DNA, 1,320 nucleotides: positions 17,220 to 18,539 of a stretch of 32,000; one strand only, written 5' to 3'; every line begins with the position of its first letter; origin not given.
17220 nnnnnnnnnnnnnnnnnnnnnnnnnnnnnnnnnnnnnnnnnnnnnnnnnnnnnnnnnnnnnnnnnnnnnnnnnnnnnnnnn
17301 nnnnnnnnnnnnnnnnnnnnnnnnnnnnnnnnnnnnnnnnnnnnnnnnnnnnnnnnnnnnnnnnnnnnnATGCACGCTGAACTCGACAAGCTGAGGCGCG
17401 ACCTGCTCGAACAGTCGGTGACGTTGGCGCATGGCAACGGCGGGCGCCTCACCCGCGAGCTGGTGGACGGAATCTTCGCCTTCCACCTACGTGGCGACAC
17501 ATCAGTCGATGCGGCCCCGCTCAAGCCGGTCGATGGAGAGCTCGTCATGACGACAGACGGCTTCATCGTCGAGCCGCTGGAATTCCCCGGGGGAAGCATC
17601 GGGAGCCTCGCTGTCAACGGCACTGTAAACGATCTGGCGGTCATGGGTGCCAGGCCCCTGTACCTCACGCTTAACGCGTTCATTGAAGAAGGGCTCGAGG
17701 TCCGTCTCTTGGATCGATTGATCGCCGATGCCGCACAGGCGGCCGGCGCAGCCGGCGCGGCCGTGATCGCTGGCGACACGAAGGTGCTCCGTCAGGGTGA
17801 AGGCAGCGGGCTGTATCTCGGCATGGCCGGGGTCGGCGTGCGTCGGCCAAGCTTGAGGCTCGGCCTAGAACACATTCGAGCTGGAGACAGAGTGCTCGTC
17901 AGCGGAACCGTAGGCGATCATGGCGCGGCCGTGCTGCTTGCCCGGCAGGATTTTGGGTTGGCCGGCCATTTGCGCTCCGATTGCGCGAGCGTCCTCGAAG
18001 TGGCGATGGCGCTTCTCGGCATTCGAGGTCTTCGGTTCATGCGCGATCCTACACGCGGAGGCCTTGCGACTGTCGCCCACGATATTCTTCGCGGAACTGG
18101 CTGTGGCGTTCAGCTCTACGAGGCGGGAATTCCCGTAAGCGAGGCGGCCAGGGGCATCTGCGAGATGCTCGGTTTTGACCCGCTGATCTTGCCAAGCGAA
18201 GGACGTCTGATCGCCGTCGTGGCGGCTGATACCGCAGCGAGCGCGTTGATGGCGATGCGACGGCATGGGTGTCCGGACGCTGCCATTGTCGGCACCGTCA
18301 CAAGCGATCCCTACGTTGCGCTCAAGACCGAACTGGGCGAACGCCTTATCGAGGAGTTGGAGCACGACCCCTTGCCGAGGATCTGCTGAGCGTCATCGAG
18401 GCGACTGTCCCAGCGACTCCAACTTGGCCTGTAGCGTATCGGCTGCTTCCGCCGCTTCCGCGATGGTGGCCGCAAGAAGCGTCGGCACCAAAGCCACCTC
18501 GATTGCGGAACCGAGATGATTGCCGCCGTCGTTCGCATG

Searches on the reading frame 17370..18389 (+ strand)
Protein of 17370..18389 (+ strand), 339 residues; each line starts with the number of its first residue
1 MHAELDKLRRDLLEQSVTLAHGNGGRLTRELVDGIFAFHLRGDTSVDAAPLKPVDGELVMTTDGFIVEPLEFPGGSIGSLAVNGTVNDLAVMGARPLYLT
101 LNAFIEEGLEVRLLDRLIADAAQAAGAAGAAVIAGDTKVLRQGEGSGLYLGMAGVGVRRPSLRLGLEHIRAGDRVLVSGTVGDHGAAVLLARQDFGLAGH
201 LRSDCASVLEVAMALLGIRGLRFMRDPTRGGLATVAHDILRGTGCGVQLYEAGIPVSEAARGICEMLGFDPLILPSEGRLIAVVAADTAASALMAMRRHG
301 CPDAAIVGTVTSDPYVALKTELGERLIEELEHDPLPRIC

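Call 16: search_protein_families(library=pfam, proteins=[window:17370-18389:+], max_evalue=0.001)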
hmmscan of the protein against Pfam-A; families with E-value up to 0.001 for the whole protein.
window:17370-18389:+ (339 aa): 2 families
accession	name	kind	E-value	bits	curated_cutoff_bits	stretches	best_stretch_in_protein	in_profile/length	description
PF02769.27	AIRS_C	-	2e-23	83.7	23.1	1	170-318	1-153/156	AIR synthase related protein, C-terminal domain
PF00586.29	AIRS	-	1.5e-18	67.6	24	1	47-157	3-111/112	AIR synthase related protein, N-terminal domain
